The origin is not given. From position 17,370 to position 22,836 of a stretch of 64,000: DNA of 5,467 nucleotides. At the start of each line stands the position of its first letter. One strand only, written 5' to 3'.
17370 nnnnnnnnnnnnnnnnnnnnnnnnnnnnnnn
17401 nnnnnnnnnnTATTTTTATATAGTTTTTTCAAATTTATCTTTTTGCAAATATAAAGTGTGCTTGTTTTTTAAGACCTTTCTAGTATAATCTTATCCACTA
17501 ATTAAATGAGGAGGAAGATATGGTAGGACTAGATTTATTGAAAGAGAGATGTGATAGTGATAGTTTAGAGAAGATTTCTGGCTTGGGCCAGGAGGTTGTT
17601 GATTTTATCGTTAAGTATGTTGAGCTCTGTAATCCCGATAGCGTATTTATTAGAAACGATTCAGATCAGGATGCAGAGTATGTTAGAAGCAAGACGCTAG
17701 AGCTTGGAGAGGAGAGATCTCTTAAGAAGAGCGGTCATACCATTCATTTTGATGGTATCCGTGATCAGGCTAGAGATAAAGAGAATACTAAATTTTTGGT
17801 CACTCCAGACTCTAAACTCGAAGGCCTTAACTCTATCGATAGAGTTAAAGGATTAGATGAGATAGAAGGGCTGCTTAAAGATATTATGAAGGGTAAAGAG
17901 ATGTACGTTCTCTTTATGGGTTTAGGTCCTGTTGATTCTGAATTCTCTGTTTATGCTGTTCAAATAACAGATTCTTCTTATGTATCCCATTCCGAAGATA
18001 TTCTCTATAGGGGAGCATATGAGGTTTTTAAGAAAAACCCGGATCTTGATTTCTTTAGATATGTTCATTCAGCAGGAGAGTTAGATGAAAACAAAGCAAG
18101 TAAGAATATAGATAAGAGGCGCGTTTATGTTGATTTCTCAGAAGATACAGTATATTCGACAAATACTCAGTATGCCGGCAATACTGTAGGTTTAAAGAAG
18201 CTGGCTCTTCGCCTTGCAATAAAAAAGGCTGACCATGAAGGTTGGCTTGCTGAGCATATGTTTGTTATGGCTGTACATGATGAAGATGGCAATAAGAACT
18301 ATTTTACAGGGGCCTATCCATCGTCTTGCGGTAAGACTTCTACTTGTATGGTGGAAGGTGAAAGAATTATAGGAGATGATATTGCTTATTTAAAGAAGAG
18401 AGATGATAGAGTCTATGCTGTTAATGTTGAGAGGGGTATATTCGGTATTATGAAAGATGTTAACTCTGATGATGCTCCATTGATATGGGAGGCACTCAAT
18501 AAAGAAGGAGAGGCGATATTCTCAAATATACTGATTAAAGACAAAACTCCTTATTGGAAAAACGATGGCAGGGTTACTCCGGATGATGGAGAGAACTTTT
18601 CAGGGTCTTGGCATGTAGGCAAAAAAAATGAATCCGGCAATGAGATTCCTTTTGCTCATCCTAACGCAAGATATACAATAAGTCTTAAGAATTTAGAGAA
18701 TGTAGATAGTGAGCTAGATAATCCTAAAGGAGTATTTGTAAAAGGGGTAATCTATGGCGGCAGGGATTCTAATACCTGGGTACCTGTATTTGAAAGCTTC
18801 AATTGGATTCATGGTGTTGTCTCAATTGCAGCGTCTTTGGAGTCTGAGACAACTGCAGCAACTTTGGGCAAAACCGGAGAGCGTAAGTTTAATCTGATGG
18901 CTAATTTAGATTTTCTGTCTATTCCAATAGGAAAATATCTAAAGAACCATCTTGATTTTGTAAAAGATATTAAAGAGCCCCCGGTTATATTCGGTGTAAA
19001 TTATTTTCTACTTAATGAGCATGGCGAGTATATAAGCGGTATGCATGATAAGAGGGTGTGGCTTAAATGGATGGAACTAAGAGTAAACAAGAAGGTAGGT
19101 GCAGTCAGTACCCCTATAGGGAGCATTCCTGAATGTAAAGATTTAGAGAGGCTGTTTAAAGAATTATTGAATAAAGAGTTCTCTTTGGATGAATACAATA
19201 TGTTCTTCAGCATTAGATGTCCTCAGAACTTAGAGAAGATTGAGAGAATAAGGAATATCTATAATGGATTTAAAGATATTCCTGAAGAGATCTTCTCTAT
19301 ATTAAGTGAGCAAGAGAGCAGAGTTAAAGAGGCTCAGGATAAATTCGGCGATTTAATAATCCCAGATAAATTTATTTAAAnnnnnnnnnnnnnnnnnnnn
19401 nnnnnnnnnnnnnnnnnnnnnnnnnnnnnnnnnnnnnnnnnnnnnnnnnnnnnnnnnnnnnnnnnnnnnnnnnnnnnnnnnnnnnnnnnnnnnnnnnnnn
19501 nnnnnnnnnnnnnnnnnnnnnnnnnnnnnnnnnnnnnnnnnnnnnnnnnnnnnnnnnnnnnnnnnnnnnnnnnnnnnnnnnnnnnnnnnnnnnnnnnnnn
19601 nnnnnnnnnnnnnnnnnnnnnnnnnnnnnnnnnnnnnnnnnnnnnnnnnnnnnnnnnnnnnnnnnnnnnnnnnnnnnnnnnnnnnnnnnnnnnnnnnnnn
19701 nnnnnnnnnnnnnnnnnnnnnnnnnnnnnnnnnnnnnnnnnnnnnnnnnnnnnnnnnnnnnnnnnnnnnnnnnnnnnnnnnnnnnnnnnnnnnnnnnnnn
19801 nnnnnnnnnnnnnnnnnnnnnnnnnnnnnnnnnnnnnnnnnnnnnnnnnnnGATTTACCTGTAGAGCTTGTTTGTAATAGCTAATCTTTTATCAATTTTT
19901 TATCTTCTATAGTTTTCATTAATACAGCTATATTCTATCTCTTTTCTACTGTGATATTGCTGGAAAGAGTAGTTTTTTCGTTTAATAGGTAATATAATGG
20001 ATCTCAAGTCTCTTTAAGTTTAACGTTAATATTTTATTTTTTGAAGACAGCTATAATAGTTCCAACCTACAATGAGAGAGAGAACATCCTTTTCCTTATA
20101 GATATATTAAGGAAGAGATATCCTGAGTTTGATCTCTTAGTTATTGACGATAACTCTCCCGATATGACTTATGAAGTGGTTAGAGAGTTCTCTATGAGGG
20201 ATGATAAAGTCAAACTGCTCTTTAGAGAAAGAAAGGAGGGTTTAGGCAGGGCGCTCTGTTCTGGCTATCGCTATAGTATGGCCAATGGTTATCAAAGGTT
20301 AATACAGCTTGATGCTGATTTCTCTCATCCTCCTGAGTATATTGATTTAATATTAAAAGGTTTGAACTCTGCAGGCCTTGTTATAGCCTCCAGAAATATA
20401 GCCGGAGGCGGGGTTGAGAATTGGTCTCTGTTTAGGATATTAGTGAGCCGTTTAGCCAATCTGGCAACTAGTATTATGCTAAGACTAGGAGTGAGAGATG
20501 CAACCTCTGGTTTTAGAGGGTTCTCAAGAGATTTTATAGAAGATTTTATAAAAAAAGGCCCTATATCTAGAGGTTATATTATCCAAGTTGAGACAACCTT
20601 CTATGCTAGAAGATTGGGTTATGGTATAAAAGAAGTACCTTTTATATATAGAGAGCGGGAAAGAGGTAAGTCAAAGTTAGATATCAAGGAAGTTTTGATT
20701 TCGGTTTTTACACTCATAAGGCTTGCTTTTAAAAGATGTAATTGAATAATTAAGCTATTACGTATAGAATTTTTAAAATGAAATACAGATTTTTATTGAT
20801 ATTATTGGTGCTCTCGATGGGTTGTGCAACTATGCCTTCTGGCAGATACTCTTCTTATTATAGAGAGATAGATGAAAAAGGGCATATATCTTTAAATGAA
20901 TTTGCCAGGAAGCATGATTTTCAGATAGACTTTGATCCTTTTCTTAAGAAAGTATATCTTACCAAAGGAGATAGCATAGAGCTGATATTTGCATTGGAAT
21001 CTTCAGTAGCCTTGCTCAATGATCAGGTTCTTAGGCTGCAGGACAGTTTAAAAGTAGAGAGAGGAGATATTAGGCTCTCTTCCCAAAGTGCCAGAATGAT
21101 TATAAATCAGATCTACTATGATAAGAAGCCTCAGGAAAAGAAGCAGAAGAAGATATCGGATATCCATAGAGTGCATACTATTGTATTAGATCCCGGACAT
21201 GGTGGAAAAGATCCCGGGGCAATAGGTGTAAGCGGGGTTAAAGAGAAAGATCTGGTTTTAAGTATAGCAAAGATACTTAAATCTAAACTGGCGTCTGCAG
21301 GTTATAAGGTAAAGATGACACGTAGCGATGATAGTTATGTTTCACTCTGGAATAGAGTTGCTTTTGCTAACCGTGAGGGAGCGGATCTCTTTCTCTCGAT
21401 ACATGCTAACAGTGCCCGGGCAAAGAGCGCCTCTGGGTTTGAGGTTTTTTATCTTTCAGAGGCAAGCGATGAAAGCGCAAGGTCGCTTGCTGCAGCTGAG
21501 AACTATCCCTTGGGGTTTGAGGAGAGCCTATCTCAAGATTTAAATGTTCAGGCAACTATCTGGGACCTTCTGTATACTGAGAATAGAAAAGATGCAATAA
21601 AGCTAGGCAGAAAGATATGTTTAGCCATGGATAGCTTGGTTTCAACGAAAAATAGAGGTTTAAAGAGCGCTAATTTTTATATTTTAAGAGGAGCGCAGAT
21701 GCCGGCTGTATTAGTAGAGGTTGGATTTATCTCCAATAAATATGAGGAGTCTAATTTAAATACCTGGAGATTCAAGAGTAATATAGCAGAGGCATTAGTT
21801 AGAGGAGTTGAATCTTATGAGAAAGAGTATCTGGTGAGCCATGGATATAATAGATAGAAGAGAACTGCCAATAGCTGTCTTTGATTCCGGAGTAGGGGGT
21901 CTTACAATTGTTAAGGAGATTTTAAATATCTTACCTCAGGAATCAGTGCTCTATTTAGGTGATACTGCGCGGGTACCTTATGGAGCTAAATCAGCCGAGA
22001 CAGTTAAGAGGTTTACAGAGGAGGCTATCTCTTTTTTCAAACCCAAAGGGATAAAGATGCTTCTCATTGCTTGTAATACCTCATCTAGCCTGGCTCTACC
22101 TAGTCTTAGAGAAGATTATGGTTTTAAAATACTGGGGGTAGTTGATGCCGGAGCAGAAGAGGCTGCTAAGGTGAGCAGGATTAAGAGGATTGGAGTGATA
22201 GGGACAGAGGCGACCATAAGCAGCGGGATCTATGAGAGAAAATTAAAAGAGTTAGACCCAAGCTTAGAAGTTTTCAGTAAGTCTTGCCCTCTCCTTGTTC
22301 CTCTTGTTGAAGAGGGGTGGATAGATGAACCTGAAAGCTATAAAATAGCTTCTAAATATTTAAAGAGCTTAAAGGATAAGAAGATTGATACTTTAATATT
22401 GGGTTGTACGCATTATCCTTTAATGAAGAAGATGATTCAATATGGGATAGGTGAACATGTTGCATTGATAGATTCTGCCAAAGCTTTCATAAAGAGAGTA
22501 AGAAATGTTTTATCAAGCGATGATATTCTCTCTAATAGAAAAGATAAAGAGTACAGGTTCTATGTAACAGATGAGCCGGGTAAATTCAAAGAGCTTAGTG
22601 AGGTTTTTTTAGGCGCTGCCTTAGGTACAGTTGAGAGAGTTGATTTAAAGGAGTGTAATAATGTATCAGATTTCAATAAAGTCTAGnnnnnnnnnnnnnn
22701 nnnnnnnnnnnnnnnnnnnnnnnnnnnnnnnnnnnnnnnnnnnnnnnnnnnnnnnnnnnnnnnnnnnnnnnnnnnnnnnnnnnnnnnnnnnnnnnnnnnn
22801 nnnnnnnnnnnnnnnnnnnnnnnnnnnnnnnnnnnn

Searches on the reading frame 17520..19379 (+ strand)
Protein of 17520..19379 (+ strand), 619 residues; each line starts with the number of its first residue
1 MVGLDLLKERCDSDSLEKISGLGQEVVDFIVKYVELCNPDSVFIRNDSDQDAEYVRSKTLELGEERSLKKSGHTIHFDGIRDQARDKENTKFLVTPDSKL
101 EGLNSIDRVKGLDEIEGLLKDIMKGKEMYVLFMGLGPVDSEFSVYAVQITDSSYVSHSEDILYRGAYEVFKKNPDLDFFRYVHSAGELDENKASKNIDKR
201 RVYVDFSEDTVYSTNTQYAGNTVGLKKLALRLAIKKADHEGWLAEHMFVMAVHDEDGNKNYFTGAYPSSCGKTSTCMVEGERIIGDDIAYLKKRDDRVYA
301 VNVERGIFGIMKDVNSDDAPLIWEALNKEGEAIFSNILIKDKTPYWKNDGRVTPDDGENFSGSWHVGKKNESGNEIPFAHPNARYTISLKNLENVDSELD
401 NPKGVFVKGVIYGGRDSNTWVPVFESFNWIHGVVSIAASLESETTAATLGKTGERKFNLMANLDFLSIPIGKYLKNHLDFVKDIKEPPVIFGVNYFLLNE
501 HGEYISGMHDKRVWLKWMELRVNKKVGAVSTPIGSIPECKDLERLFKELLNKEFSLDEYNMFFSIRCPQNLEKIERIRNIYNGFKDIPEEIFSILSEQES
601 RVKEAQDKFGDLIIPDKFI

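Call 19: search_protein_families(library=pfam, proteins=[window:17520-19379:+], max_evalue=0.0001)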
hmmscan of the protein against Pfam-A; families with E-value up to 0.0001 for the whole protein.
window:17520-19379:+ (619 aa): 3 families
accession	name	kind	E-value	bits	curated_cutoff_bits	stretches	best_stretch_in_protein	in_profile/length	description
PF00821.23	PEPCK_GTP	-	9.1e-104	347.5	23.8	1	242-601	1-357/357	Phosphoenolpyruvate carboxykinase C-terminal P-loop domain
PF17297.7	PEPCK_N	-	2e-57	194.7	23.8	1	28-237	1-217/218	Phosphoenolpyruvate carboxykinase N-terminal domain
PF01293.25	PEPCK_ATP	-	2e-08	33.9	26.5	1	118-343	77-288/465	Phosphoenolpyruvate carboxykinase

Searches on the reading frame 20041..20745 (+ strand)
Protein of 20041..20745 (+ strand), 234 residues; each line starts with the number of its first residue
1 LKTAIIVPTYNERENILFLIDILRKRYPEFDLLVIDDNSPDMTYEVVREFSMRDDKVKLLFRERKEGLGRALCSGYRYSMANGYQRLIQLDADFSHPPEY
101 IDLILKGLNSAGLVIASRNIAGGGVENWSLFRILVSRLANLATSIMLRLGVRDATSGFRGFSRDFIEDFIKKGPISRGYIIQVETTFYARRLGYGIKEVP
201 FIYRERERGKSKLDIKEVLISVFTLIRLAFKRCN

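Call 43: search_protein_families(library=pfam, proteins=[window:20041-20745:+], max_evalue=0.00001)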
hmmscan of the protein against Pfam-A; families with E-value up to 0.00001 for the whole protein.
window:20041-20745:+ (234 aa): 1 family
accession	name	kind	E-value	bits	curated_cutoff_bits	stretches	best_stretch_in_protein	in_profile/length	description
PF00535.33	Glycos_transf_2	-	7e-25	88.3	23.3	1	5-168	2-166/168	Glycosyl transferase family 2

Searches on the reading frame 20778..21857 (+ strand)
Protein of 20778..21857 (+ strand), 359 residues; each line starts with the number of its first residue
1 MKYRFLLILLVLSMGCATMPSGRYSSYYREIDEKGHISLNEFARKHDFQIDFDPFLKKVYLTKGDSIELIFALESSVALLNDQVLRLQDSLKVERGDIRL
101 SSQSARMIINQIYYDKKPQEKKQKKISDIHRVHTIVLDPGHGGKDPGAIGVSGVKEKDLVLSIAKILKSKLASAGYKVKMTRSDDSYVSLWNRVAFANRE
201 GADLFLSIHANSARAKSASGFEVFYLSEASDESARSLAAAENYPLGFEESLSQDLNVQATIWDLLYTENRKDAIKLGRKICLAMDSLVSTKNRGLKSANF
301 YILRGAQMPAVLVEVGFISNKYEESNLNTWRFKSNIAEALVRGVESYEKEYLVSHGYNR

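Call 43: search_protein_families(library=pfam, proteins=[window:20778-21857:+], max_evalue=0.00001)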
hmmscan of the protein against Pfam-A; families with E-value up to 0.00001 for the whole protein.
window:20778-21857:+ (359 aa): 1 family
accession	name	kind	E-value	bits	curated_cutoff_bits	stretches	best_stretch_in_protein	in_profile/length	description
PF01520.23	Amidase_3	-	1.1e-56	192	27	1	135-345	1-173/174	N-acetylmuramoyl-L-alanine amidase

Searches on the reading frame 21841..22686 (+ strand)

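Call 43: search_protein_families(library=pfam, proteins=[window:21841-22686:+], max_evalue=0.00001)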
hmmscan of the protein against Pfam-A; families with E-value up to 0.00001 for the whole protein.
window:21841-22686:+ (281 aa): 1 family
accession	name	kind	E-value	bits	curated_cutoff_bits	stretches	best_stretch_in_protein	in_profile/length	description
PF01177.27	Asp_Glu_race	-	9.8e-25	88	31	1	28-218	21-209/211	Asp/Glu/Hydantoin racemase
